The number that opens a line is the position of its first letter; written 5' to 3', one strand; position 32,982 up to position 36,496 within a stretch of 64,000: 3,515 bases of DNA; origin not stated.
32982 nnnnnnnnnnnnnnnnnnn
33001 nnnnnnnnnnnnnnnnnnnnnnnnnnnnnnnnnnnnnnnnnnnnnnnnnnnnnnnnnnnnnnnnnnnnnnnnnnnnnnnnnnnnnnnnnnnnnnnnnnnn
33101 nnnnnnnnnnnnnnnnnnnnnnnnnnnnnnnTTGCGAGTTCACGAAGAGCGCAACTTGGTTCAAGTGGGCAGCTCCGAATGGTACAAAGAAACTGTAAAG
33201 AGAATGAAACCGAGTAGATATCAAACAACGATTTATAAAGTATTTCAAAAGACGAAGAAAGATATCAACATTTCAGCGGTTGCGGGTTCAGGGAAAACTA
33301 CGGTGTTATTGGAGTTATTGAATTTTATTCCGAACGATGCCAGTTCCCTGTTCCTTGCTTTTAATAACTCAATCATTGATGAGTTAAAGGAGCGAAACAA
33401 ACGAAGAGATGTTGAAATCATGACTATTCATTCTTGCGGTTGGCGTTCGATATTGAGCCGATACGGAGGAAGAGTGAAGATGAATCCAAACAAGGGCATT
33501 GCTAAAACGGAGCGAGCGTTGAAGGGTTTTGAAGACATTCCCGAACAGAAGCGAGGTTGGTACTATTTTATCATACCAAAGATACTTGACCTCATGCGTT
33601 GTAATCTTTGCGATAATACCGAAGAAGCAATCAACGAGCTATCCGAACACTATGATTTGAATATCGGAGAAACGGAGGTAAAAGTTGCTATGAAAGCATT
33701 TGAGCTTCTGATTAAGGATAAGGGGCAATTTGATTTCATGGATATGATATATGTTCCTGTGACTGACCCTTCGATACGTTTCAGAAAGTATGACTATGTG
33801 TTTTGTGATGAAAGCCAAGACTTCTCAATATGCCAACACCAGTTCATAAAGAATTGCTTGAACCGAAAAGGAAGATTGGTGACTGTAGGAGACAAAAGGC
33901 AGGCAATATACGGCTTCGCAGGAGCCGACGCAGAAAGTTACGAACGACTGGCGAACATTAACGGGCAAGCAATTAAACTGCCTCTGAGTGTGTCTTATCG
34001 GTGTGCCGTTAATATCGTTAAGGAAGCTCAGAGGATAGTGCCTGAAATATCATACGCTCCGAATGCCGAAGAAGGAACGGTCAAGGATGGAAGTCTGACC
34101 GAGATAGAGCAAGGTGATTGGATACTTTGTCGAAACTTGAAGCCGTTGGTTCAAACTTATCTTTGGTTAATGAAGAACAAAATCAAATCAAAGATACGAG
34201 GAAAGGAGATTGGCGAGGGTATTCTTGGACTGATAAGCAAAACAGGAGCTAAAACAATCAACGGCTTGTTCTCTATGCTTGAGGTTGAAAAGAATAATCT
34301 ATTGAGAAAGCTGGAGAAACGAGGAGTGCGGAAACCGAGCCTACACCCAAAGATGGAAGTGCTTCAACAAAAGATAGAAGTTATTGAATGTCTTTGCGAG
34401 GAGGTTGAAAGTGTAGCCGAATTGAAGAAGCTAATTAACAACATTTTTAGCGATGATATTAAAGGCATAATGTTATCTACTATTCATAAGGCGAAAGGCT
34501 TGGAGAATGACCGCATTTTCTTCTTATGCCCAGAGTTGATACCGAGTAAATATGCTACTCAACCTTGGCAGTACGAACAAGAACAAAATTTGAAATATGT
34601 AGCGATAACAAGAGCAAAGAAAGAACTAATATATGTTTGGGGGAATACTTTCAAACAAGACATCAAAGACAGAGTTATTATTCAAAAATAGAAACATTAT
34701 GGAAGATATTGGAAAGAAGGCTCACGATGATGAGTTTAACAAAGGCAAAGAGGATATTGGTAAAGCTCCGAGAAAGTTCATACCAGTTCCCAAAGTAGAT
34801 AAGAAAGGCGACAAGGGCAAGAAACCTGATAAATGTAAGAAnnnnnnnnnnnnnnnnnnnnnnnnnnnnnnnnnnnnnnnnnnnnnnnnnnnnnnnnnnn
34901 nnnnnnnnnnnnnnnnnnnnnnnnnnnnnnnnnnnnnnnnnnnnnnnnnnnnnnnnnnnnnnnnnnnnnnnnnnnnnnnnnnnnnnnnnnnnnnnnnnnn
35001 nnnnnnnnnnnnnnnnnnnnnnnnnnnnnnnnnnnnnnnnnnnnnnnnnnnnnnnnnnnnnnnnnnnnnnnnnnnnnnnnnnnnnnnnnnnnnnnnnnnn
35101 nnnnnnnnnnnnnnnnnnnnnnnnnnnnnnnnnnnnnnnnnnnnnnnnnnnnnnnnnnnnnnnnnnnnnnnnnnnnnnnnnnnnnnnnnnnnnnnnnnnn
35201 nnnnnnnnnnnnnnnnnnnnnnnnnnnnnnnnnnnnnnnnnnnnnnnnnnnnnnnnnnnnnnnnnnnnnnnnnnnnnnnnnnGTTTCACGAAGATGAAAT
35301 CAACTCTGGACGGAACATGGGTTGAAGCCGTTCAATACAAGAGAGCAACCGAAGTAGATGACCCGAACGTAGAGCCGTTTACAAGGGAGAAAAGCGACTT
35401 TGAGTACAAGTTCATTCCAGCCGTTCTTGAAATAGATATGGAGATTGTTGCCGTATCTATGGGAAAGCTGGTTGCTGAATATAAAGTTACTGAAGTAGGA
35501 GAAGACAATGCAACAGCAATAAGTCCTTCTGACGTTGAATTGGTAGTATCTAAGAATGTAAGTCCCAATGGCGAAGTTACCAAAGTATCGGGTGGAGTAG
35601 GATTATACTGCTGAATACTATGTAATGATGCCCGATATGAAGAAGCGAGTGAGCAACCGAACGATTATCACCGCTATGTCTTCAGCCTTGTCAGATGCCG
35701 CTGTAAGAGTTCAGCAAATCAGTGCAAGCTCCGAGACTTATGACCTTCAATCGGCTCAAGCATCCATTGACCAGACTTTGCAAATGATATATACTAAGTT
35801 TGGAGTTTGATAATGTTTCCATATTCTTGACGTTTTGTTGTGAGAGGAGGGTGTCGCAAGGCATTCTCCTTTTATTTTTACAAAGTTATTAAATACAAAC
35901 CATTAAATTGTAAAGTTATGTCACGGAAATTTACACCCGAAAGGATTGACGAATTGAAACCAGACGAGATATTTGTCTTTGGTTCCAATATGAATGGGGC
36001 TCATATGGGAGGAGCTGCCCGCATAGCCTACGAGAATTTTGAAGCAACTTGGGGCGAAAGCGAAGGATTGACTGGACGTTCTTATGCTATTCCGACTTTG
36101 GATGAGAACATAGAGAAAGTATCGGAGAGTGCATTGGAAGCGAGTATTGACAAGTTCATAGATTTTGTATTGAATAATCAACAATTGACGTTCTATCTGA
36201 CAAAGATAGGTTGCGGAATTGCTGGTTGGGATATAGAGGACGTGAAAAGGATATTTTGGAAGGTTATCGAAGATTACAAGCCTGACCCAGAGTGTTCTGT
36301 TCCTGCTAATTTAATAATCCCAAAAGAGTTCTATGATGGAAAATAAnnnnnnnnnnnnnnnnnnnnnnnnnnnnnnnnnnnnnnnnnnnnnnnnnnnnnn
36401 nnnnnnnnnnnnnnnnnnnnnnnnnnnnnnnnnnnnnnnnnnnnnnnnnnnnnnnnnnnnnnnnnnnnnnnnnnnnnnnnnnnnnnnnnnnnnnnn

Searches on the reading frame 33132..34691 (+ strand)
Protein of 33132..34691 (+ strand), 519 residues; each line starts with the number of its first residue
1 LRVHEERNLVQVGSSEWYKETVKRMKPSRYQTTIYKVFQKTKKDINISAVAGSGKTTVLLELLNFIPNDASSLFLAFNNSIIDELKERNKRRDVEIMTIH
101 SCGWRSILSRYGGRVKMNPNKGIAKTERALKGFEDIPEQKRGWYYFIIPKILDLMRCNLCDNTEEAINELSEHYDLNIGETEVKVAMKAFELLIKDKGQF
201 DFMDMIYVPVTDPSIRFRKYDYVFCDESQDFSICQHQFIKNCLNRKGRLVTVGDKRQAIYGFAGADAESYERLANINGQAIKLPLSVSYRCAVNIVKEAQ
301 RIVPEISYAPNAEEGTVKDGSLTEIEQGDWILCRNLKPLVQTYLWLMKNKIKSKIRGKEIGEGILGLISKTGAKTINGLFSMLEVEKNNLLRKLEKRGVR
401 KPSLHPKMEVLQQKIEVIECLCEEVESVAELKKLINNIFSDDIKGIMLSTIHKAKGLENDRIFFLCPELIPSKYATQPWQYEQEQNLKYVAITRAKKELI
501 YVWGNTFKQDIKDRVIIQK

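Call 25: search_protein_families(library=phrogs, proteins=[window:33132-34691:+], max_evalue=0.001)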
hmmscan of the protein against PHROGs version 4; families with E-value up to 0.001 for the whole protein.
window:33132-34691:+ (519 aa): 2 families
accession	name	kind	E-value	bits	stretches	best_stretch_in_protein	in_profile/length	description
phrog_1967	-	DNA, RNA and nucleotide metabolism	2.4e-94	318.5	1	17-514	143-679/776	DNA helicase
phrog_325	-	DNA, RNA and nucleotide metabolism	9.2e-11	41.7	2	23-101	467-548/986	Dda-like helicase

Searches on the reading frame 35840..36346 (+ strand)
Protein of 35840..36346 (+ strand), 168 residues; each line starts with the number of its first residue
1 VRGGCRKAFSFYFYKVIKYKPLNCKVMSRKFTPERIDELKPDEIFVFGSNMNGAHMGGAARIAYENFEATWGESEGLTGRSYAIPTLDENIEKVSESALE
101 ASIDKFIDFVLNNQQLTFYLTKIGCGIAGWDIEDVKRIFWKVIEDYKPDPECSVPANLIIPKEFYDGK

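Call 62: search_protein_families(library=phrogs, proteins=[window:35840-36346:+], max_evalue=0.001)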
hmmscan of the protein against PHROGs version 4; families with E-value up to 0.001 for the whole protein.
window:35840-36346:+ (168 aa): 2 families
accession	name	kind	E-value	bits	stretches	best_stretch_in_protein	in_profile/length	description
phrog_2072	-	unknown function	1.7e-34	119.7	1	30-164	8-129/143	-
phrog_335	-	other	2.6e-08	34.5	1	94-146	143-196/422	phosphatase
